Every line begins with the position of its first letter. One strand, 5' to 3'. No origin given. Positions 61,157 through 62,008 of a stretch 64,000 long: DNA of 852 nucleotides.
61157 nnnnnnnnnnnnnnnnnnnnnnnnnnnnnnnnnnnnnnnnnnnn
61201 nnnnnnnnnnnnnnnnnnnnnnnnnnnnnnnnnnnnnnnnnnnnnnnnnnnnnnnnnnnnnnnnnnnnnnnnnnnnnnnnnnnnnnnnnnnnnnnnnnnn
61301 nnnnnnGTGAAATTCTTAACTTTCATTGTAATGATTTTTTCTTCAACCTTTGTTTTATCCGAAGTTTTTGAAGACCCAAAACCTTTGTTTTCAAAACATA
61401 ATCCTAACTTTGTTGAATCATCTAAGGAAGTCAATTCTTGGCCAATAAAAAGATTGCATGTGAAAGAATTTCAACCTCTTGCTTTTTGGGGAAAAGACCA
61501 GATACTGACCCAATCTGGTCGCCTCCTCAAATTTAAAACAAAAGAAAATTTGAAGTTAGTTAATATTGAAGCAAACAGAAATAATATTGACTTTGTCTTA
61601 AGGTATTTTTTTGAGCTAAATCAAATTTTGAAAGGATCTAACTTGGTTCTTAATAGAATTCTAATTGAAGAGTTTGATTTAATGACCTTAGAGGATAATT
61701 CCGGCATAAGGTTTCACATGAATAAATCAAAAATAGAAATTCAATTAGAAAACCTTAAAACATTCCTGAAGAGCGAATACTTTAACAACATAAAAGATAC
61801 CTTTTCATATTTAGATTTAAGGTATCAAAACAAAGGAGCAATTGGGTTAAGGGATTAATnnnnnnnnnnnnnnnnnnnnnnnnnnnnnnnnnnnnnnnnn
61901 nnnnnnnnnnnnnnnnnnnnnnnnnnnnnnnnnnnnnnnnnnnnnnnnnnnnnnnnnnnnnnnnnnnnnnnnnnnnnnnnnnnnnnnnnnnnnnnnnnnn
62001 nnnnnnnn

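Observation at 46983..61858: Synthesis: coordinated shortening of periplasm-spanning proteins suggests a redesigned thin envelope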

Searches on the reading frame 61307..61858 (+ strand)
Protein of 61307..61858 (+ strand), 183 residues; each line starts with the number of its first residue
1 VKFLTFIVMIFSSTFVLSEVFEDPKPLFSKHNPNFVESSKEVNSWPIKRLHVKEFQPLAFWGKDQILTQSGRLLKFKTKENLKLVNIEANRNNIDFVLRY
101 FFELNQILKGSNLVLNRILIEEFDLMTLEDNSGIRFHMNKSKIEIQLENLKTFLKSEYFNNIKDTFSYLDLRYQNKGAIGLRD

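Call 6: search_protein_families(library=pfam, proteins=[window:61307-61858:+], max_evalue=0.01)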
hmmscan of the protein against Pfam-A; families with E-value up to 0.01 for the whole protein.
window:61307-61858:+ (183 aa): 1 family
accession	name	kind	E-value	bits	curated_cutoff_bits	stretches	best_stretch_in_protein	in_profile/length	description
PF03799.20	FtsQ_DivIB_C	-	7.3e-05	24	21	1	59-172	1-114/114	Cell division protein FtsQ/DivIB, C-terminal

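Call 7: search_protein_families(library=ncbifam, proteins=[window:61307-61858:+], max_evalue=0.01)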
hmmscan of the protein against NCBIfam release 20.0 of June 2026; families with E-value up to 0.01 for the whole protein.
window:61307-61858:+ (183 aa): 1 family
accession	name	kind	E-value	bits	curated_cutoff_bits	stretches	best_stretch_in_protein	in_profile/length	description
NF008043.0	PRK10775.1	equivalog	4.4e-05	22.8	366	1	45-181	115-256/276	cell division protein FtsQ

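Call 47: search_solved_structures(query=window:61307-61858:+, max_evalue=10, show_alignments=2)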
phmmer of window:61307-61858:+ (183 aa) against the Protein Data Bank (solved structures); distinct sequences matched with E-value up to 10: 7.
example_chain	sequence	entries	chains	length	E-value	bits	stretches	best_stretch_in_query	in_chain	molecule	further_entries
5z2w_A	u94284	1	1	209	0.012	18.5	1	43-180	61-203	Cell division protein FtsQ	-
2vh1_A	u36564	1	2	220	0.014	18.3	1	43-180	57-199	CELL DIVISION PROTEIN FTSQ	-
6h9n_A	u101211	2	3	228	0.016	18.1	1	43-180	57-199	Cell division protein FtsQ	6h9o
2vh2_A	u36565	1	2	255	0.025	17.5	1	40-180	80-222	CELL DIVISION PROTEIN FTSQ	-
8hhf_Q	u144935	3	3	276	0.026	17.4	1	43-180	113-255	Cell division protein FtsQ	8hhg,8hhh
25hr_C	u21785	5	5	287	0.1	15.5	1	44-182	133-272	Cell division protein FtsQ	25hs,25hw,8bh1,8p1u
7jil_a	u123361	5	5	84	1.4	11.8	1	44-79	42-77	50S ribosomal protein L31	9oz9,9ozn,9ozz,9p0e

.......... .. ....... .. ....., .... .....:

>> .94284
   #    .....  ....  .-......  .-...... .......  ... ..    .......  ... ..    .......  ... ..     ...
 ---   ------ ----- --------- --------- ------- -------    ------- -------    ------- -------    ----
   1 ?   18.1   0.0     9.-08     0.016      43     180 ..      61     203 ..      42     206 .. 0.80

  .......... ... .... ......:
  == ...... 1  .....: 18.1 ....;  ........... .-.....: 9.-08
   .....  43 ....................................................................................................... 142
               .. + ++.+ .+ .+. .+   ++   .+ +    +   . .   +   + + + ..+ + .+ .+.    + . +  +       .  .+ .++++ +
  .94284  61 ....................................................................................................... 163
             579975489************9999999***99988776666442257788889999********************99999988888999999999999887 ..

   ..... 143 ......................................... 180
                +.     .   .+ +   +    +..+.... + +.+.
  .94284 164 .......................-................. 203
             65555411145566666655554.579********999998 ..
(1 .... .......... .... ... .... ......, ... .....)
